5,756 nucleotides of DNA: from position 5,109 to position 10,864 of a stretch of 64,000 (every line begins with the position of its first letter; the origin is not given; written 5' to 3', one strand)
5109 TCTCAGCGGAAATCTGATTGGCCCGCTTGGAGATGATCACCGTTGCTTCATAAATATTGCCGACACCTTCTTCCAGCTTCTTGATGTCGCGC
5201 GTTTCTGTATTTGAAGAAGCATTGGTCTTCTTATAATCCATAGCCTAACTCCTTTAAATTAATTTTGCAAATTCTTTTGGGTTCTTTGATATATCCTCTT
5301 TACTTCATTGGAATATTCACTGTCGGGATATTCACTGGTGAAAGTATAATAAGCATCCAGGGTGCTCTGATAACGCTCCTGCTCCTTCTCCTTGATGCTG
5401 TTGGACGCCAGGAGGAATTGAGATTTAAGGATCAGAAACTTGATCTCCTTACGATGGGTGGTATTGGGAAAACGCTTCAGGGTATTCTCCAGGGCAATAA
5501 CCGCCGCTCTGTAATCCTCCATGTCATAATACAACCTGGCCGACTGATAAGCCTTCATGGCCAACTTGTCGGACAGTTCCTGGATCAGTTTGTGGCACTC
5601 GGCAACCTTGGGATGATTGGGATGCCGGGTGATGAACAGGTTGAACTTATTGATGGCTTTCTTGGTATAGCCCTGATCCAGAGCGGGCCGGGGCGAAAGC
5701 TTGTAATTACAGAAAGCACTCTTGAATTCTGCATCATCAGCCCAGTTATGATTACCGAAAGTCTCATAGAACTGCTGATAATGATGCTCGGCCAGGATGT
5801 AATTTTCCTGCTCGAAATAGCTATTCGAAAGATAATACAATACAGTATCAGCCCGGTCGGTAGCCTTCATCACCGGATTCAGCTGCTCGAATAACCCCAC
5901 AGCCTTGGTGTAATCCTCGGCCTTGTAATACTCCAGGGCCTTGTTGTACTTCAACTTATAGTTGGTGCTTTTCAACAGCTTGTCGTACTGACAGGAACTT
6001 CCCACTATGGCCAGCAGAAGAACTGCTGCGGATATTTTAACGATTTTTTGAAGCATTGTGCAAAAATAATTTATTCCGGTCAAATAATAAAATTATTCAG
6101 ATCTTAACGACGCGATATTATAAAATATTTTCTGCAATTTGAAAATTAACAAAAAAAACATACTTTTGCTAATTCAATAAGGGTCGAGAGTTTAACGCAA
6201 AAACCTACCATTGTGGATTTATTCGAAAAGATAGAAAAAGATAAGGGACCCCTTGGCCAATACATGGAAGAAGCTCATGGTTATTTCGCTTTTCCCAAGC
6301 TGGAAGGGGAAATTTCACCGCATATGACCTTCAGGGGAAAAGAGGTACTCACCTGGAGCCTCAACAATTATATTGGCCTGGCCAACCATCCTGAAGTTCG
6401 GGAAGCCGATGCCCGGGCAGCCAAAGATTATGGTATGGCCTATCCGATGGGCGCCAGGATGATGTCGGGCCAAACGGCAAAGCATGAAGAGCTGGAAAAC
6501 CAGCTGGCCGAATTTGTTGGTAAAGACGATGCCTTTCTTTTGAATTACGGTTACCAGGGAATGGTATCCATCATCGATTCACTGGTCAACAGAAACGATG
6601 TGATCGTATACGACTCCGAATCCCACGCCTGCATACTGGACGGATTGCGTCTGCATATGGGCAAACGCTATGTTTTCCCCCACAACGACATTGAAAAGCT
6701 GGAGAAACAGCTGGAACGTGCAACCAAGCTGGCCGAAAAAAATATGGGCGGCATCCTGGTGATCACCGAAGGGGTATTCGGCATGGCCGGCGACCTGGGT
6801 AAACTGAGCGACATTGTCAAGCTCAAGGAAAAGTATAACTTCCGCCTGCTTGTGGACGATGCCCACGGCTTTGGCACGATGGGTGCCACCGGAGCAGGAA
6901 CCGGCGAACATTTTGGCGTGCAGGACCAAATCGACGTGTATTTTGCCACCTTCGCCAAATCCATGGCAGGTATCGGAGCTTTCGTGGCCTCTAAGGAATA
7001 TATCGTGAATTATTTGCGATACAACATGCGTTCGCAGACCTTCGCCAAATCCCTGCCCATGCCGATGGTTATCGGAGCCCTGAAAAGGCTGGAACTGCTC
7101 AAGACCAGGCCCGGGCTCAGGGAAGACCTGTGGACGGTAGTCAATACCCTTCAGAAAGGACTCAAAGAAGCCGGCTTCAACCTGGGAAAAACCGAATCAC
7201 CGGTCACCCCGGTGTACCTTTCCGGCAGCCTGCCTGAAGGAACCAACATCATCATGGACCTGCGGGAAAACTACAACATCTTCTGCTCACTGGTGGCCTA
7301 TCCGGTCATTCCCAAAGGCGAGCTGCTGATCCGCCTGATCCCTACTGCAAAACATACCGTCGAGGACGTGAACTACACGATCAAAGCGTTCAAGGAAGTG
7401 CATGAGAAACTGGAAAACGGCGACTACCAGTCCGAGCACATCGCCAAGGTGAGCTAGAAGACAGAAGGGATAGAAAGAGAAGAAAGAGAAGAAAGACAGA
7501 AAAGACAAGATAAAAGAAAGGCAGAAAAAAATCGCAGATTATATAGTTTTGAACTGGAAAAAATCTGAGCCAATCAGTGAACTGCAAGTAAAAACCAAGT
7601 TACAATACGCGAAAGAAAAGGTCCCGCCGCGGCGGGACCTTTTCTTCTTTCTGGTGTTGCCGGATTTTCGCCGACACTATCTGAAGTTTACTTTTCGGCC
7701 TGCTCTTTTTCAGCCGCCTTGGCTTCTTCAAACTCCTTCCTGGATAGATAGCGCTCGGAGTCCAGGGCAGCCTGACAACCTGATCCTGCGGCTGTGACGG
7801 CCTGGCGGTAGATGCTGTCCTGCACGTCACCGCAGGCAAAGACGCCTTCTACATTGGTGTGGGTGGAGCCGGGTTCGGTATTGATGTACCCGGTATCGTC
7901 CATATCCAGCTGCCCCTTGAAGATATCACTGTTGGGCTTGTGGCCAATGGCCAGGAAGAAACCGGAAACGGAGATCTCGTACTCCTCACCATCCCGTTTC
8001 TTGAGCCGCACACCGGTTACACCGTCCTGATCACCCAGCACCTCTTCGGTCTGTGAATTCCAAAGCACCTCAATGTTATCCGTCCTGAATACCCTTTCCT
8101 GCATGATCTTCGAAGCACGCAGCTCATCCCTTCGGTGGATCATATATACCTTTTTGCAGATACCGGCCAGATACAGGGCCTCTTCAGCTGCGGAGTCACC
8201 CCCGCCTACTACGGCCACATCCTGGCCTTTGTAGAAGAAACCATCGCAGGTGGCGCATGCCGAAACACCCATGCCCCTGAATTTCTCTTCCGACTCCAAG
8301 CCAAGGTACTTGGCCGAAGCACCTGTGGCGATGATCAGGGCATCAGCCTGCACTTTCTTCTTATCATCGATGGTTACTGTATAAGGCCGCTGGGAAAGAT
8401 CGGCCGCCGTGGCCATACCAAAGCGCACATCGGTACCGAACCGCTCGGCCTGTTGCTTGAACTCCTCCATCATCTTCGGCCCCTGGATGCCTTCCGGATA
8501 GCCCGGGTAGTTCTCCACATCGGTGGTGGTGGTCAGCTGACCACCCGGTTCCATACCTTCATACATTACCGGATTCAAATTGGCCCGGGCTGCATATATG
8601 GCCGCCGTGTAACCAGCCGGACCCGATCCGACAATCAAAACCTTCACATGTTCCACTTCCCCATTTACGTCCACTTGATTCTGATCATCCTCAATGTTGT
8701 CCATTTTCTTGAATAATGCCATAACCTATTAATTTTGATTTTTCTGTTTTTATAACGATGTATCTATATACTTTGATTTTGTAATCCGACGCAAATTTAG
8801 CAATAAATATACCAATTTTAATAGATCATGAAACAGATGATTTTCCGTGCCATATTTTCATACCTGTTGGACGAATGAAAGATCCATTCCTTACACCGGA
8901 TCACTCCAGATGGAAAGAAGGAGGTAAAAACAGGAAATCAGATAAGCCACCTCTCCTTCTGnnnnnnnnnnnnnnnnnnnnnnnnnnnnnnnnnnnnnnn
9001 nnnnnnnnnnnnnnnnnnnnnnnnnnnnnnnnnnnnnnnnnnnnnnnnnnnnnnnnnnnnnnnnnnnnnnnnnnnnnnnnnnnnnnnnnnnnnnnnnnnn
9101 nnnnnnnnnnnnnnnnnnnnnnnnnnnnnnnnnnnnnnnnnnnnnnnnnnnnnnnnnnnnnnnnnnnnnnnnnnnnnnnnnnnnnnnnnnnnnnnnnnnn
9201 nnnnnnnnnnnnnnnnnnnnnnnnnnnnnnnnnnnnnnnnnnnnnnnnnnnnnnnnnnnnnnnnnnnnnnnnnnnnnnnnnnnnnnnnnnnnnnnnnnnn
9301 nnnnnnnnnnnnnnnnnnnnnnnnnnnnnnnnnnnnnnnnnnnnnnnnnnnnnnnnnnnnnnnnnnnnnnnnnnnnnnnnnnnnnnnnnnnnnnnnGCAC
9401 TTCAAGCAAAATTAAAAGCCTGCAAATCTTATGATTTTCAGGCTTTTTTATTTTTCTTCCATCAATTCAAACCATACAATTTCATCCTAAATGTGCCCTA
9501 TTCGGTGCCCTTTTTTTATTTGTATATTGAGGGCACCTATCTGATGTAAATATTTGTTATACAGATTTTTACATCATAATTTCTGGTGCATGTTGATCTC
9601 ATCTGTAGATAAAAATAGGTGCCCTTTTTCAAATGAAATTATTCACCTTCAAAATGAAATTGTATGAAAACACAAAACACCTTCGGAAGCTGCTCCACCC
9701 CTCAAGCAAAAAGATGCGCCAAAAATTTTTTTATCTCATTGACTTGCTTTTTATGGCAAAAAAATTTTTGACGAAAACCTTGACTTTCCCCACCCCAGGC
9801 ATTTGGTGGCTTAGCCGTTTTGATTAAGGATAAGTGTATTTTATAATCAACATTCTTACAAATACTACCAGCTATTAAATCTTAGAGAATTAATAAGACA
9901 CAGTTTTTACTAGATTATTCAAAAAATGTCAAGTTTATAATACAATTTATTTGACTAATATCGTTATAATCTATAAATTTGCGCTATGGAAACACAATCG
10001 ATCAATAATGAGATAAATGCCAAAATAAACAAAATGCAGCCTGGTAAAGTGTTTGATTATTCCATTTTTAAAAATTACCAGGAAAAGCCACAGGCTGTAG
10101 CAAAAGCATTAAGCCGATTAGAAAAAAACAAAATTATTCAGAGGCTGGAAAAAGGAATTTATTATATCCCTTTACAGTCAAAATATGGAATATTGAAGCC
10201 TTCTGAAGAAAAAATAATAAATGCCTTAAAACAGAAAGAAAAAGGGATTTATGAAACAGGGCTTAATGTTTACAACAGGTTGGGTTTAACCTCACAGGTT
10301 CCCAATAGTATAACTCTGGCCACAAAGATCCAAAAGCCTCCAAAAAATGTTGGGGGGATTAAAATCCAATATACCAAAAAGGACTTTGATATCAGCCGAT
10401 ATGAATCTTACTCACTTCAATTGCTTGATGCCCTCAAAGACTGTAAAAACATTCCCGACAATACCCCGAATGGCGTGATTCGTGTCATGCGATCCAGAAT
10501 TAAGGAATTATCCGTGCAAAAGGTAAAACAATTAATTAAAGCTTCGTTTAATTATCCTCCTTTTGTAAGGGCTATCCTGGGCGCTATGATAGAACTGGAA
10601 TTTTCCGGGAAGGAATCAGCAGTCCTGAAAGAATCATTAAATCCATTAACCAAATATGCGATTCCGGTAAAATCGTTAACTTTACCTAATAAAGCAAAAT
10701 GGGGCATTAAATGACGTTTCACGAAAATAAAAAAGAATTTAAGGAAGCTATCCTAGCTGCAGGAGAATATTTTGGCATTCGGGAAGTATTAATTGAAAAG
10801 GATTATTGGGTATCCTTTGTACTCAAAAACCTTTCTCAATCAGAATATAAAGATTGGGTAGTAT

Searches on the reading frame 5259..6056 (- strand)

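Call 81: search_protein_families(library=pfam, max_evalue=0.00001, proteins=[window:5259-6056:-])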
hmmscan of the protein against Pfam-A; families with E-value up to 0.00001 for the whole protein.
window:5259-6056:- (265 aa): 4 families
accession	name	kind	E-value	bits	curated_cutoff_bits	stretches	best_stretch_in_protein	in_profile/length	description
PF13525.12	YfiO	-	1.6e-17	64.4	25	1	37-210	9-185/203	Outer membrane lipoprotein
PF13174.12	TPR_6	-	3.3e-10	40.3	26.3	0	170-199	4-33/33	Tetratricopeptide repeat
PF07719.23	TPR_2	-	8.1e-08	32.3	27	0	72-97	3-28/34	Tetratricopeptide repeat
PF13428.12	TPR_14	-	3.7e-06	27.5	23.5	0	171-199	6-34/44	Tetratricopeptide repeat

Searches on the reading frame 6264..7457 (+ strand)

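Call 81: search_protein_families(library=pfam, max_evalue=0.00001, proteins=[window:6264-7457:+])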
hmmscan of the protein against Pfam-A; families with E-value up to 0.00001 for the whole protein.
window:6264-7457:+ (397 aa): 1 family
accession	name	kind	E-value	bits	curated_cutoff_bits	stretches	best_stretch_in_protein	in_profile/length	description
PF00155.27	Aminotran_1_2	-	4e-34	118.8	19.7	1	27-375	2-360/361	Aminotransferase class I and II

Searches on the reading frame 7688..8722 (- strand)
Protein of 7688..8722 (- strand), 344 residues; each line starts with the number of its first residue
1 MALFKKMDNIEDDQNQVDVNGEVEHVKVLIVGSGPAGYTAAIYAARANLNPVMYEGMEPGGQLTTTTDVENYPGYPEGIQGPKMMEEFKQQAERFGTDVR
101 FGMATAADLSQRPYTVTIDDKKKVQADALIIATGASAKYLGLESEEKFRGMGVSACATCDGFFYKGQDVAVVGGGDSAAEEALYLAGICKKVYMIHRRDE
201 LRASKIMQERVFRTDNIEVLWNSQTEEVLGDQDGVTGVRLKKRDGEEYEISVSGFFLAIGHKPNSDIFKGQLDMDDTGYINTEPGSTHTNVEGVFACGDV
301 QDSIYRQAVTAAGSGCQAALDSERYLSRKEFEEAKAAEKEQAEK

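Call 81: search_protein_families(library=pfam, max_evalue=0.00001, proteins=[window:7688-8722:-])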
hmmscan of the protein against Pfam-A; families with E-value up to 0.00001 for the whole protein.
window:7688-8722:- (344 aa): 7 families
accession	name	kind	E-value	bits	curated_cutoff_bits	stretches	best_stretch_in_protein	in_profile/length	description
PF07992.20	Pyr_redox_2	-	2.3e-52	178.7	26.1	1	27-315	2-291/291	Pyridine nucleotide-disulphide oxidoreductase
PF13738.12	Pyr_redox_3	-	3.7e-21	76.1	30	1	111-298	111-305/305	Pyridine nucleotide-disulphide oxidoreductase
PF00070.33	Pyr_redox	-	3.5e-19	69.5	22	1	169-241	2-80/82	Pyridine nucleotide-disulphide oxidoreductase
PF12831.13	FAD_oxidored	-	6.9e-07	29.3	27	0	28-92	2-68/416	FAD dependent oxidoreductase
PF01266.30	DAO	-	1.2e-06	28.7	27.9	0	27-61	1-37/353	FAD dependent oxidoreductase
PF01134.28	GIDA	-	4.6e-06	26.4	22.1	0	27-54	1-28/391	Glucose inhibited division protein A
PF13450.12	NAD_binding_8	-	8.2e-06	26.4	21.9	0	30-70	1-41/68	NAD(P)-binding Rossmann-like domain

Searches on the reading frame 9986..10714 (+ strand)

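Call 81: search_protein_families(library=pfam, max_evalue=0.00001, proteins=[window:9986-10714:+])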
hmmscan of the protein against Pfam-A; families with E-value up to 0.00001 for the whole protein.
window:9986-10714:+ (242 aa): 1 family
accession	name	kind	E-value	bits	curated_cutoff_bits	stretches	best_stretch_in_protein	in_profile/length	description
PF19570.5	DUF6088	-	1.2e-16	61.4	25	1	10-132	2-125/172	Family of unknown function (DUF6088)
